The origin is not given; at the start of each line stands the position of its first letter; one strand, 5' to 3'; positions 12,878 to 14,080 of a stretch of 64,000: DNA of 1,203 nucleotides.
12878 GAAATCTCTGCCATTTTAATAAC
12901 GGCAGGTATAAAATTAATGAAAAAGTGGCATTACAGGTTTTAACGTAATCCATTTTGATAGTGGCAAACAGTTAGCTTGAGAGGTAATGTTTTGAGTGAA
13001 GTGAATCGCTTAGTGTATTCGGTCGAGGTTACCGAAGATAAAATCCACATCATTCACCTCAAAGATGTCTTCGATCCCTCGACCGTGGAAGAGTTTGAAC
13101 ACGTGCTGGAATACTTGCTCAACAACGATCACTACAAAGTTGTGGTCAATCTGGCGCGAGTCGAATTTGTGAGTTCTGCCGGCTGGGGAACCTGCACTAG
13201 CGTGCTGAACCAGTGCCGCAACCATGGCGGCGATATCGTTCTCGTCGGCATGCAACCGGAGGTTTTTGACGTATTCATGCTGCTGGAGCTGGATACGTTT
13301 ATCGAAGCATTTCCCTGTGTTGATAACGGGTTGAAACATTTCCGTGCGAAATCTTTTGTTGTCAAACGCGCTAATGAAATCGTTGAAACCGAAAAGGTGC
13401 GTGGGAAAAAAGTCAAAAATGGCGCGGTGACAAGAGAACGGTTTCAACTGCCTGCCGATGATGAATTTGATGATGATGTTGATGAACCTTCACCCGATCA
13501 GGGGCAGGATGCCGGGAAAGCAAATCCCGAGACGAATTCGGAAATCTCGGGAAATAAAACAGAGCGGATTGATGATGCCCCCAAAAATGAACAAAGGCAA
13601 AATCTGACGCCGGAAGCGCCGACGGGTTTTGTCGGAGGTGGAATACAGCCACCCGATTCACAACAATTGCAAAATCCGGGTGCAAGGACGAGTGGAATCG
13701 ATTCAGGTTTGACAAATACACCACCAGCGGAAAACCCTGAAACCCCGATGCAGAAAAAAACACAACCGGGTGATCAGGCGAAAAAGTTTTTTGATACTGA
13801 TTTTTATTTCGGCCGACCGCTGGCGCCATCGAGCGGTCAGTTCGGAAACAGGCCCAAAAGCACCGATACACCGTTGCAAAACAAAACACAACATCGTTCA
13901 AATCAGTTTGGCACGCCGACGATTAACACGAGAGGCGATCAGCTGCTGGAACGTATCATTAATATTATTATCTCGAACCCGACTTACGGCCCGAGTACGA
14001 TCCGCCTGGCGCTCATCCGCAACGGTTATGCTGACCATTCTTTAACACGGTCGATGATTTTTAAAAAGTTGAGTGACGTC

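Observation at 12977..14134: STAS-domain protein with a ~190-aa disordered tail inserted between the PCP and its BY-kinase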

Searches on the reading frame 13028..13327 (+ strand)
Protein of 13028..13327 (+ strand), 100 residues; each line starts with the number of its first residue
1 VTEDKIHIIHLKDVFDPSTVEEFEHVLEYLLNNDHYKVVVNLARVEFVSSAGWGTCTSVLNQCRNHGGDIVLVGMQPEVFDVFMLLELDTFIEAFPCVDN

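Call 43: find_related_loci(query=A3, collection=genome_contigs, flank=8000)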
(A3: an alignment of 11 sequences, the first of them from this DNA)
Query A3 (100 aa) in genome_contigs; peptide patterns used: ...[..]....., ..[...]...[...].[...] (x = any residue, [..] = any of these).
425 stretches matched a pattern; 24 encode a relative of the query (tblastn E <= 1e-3); 24 distinct loci.
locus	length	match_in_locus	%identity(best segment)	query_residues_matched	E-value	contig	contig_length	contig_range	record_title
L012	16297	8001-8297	95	1-99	3e-63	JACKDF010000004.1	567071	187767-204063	MAG: Deferribacteres bacterium isolate HK-STAS-KSB1-2 HK-STAS-KSB1-2_4, whole genome shotgun sequence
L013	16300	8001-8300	95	1-100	1e-64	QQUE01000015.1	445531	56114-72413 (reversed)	MAG: Calditrichaeota bacterium isolate CLD2 18, whole genome shotgun sequence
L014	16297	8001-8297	63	1-99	3e-40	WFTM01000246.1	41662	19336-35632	MAG: candidate division KSB1 bacterium isolate S139_20 k151_312099, whole genome shotgun sequence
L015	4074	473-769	63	1-99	5e-40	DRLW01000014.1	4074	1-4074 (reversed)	MAG TPA_asm: Bacteroidetes bacterium isolate HyVt-473 HyVt-473_k145_1014070, whole genome shotgun sequence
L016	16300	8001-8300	57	1-100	1e-37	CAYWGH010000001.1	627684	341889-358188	MAG TPA_asm: uncultured Cytophagia bacterium isolate binchicken_co107_472 genome assembly, contig: NODE_8_length_627684_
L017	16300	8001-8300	56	1-100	2e-37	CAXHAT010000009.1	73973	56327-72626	MAG TPA_asm: uncultured Deferribacteres bacterium isolate SRR12479933_maxbin2_2 genome assembly, contig: ERZ4874384.10,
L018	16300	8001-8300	57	1-100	3e-37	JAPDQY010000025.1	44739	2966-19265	MAG: Candidatus Coneutiohabitans thermophilus isolate ZMQR_201803_bins_22 ZMQR_201803_bins_22_scaffold_25, whole genome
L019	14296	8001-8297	56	1-99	6e-37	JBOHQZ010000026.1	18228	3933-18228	MAG: bacterium isolate SD8033_maxbin2.bin.2_sub NODE_483_length_18228_cov_2.900613, whole genome shotgun sequence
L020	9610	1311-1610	56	1-100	5e-37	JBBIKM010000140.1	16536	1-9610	MAG: bacterium isolate BQS170218_bin_186 NODE_1228_length_16536_cov_4.932286, whole genome shotgun sequence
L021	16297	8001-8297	57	1-99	1e-35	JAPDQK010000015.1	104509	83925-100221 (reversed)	MAG: Candidatus Zhuqueibacter pondensis isolate JZ4_201709_bins_45 JZ-4_201709_bins_45_scaffold_15, whole genome shotgun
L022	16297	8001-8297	55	1-99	1e-35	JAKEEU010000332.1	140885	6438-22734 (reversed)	MAG: candidate division KSB1 bacterium isolate PMV_1_maxbin.001 PMV_1_maxbin.001.k101_1448097, whole genome shotgun sequ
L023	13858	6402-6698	58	1-99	3e-35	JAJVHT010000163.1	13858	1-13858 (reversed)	MAG: bacterium isolate Bin_13 c_000000009231, whole genome shotgun sequence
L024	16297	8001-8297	56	1-99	3e-35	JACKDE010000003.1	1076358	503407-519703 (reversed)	MAG: Deferribacteres bacterium isolate HK-STAS-KSB1-1 HK-STAS-KSB1-1_3, whole genome shotgun sequence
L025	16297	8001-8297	59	1-99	5e-35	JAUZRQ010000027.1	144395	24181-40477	MAG: candidate division KSB1 bacterium isolate GS19_ROV16_BS04-AMOR20_M0784 AMOR20_M0784_contig27, whole genome shotgun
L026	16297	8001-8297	55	1-99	3e-33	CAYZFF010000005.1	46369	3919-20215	MAG TPA_asm: uncultured Cytophagia bacterium isolate SRP173033_co1_156 genome assembly, contig: NODE_1032_length_46369_c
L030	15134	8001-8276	43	8-99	4e-25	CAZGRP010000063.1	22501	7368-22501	MAG TPA_asm: uncultured Cytophagia bacterium isolate SRP216583_co2_59 genome assembly, contig: NODE_1537_length_22501_co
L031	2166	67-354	41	4-99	1e-21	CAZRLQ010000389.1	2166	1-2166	MAG TPA_asm: uncultured Desulfobacterales bacterium isolate binchicken_co256_157 genome assembly, contig: NODE_194626_le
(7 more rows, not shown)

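Call 47: search_protein_families(library=pfam, proteins=[L030:373-2523:+, L030:2665-3447:+, L030:3447-5084:+, L030:5094-6035:+, L030:6032-6823:+, L030:7881-9143:+, L030:9167-10294:+, L030:10481-12232:+, L030:12894-15041:+], max_evalue=0.001)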
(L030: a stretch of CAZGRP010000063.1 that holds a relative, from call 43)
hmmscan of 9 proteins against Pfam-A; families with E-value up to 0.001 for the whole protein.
L030:373-2523:+ (716 aa): 5 families
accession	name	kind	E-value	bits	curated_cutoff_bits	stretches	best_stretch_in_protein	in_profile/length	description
PF00128.31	Alpha-amylase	-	1.2e-57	196.6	22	2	293-634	69-446/446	Alpha amylase, catalytic domain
PF16657.11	Malt_amylase_C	-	3.2e-08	34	27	1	634-701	1-65/75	Maltogenic Amylase, C-terminal domain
PF22026.2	Alpha-amylase_C_2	-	2.4e-07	31.5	27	1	643-711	8-77/78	Alpha-amylase C-terminal domain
PF11941.14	DUF3459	-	2.2e-05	25.2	22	1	618-691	2-77/90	Domain of unknown function (DUF3459)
PF10438.15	Cyc-maltodext_C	-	0.00018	22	22.2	1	645-673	8-36/76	Cyclo-malto-dextrinase C-terminal domain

L030:2665-3447:+ (260 aa): 2 families
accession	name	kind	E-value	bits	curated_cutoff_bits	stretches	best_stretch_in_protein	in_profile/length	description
PF00005.33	ABC_tran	-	1.1e-30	107.4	25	1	23-166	2-137/137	ABC transporter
PF13304.12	AAA_21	-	2e-12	48.2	27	1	133-200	233-303/304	AAA domain, putative AbiEii toxin, Type IV TA system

L030:3447-5084:+ (545 aa): 0 families

L030:5094-6035:+ (313 aa): 5 families
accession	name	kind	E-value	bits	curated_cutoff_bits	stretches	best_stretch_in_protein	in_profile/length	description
PF00005.33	ABC_tran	-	6e-34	118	25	1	26-169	2-137/137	ABC transporter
PF13304.12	AAA_21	-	5.6e-13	50.1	27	1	151-200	248-301/304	AAA domain, putative AbiEii toxin, Type IV TA system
PF13732.12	DrrA1-3_C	-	1.8e-08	35.4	27.4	1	221-306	1-80/81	ATP-binding protein DrrA1-3-like, C-terminal domain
PF13238.12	AAA_18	-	0.00028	21.8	29.4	0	38-56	1-19/128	AAA domain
PF02463.25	SMC_N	-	0.00054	19.9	40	0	144-206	140-206/220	RecF/RecN/SMC N terminal domain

L030:6032-6823:+ (263 aa): 3 families
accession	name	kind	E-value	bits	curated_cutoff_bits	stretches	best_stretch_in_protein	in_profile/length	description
PF01061.29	ABC2_membrane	-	5.8e-24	85.2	26.9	1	19-229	5-210/211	ABC-2 type transporter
PF12698.13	ABC2_membrane_3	-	1.4e-12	47.8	31.6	1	74-254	167-346/347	ABC-2 family transporter protein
PF12679.13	ABC2_membrane_2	-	0.00073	19.3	27.2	1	106-260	104-281/283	ABC-2 family transporter protein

L030:7881-9143:+ (420 aa): 2 families
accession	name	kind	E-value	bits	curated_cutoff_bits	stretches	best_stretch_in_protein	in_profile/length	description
PF01740.26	STAS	-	8.5e-16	58.1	22.6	1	39-134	10-106/106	STAS domain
PF13466.11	STAS_2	-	3.5e-11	43.6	29.2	1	42-122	1-80/80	STAS domain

L030:9167-10294:+ (375 aa): 18 families
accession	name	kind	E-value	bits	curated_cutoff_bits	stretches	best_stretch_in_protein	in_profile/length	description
PF13414.12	TPR_11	-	2.4e-21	75.6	26.8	1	163-200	1-38/42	TPR repeat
PF07719.23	TPR_2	-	1.7e-19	68.7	27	1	157-188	2-33/34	Tetratricopeptide repeat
PF14559.12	TPR_19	-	1e-16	61.4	25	1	99-152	2-55/68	Tetratricopeptide repeat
PF00515.34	TPR_1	-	3.5e-15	55.5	27.8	1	160-188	5-33/34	Tetratricopeptide repeat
PF13428.12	TPR_14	-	1.5e-13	50.4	23.5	1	158-197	3-42/44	Tetratricopeptide repeat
PF13181.12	TPR_8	-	4.5e-13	48.7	25.7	0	158-187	3-32/34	Tetratricopeptide repeat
PF13431.12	TPR_17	-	2.8e-12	46.3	24.4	0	301-326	3-28/34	Tetratricopeptide repeat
PF13432.12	TPR_16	-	1.2e-11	45.2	32.7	1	161-199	2-40/65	Tetratricopeptide repeat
PF13424.12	TPR_12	-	4.5e-11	43.2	30.1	1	160-200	7-48/77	Tetratricopeptide repeat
PF13176.12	TPR_7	-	3.8e-08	33.2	27.9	0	124-147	1-24/36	Tetratricopeptide repeat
PF25062.1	ARM_TT21_N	-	1.8e-07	31.5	40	1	79-228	18-163/222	Tetratricopeptide repeat protein 21 N-terminal ARM repeat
PF13371.12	TPR_9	-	2.3e-07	31.2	35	1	131-192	4-65/73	Tetratricopeptide repeat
PF13174.12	TPR_6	-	3.2e-07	31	26.3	0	124-150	2-28/33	Tetratricopeptide repeat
PF23914.1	TPR_CcmH_CycH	-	3.2e-07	30.7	42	1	76-187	37-152/158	Cytochrome c-type biogenesis protein H TPR domain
PF13374.12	TPR_10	-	9.8e-06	25.9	27.5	0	160-185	6-31/42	Tetratricopeptide repeat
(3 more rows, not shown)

L030:10481-12232:+ (583 aa): 3 families
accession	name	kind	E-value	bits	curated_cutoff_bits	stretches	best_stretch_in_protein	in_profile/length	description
PF07969.17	Amidohydro_3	-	3.4e-110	370.2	29.7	1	87-571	2-472/472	Amidohydrolase family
PF01979.26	Amidohydro_1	-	2.3e-14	53.9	25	1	242-570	36-345/345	Amidohydrolase family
PF22039.1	HUTI_composite_bact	-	0.00018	21.5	25.5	1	60-78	2-20/26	Imidazolonepropionase-like composite domain, bacteria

L030:12894-15041:+ (715 aa): 1 family
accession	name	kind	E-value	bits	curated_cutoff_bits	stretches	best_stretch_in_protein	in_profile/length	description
PF04551.19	GcpE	-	8.5e-137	456.2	32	2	18-296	1-250/343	GcpE protein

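Call 53: search_solved_structures(query=A3, max_evalue=0.01, show_alignments=4)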
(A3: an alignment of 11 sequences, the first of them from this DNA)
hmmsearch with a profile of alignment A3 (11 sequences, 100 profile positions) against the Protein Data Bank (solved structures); distinct sequences matched with E-value up to 0.01: 12.
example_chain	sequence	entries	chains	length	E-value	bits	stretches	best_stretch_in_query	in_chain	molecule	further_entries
1th8_B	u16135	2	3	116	2.4e-10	43.8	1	4-92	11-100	Anti-sigma F factor antagonist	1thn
1sbo_A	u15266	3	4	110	3.4e-10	43.3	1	3-100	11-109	Putative anti-sigma factor antagonist TM1442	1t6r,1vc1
1tid_B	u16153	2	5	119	1.1e-09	41.6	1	4-92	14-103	Anti-sigma F factor antagonist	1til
1auz_A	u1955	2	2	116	4.8e-08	36.4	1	4-92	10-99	SPOIIAA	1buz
2ka5_A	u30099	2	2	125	1.3e-07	35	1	26-100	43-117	Putative anti-sigma factor antagonist TM_1081 | Putative anti-sigma factor antagonist TM1081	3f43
4hyl_A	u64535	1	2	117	5.6e-07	33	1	2-99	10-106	Stage II sporulation protein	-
6m36_B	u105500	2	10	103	0.00024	24.5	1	38-93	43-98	Anti-sigma-B factor antagonist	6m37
4qtp_A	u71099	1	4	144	0.00037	23.9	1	4-97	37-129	Anti-sigma factor antagonist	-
3t6o_A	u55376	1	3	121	0.00078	22.9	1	3-99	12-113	Sulfate transporter/antisigma-factor antagonist STAS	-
8ih8_A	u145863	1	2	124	0.0012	22.3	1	4-65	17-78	Anti-sigma-F factor antagonist RsfB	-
1h4y_A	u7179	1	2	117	0.0027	21.2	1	7-88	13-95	ANTI-SIGMA F FACTOR ANTAGONIST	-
1h4x_A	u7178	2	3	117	0.0082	19.6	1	7-88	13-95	ANTI-SIGMA F FACTOR ANTAGONIST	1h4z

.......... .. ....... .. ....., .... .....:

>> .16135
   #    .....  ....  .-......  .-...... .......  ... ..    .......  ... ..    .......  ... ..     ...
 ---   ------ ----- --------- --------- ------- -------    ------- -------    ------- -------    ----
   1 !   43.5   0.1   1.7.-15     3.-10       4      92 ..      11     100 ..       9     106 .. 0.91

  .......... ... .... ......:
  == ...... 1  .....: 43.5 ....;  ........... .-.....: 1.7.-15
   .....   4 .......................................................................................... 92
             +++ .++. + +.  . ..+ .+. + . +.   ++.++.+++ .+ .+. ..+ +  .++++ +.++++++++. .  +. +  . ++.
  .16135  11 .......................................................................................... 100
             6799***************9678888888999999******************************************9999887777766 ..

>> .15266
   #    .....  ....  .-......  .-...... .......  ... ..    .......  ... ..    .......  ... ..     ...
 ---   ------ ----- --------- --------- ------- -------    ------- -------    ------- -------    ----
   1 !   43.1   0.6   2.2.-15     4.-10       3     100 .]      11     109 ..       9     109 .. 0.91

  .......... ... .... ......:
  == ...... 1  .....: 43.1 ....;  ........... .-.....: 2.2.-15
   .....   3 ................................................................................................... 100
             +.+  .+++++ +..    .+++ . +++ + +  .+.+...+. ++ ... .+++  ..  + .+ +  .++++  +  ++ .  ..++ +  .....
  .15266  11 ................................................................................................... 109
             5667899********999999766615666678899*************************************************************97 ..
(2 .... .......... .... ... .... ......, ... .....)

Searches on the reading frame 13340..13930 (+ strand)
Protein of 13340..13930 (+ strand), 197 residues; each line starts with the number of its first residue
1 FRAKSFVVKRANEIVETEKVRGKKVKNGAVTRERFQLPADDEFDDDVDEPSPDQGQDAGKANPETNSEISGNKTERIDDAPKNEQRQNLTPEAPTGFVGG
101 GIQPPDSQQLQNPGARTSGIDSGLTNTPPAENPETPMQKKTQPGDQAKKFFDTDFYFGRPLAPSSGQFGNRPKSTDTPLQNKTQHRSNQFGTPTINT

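Call 18: search_protein_families(library=pfam, proteins=[window:13340-13930:+], max_evalue=10)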
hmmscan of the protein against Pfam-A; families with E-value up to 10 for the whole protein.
window:13340-13930:+ (197 aa): 1 family
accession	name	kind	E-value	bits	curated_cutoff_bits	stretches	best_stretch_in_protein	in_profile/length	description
PF05518.16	Totivirus_coat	-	2.7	6.4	25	1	82-148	691-757/759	Totivirus coat protein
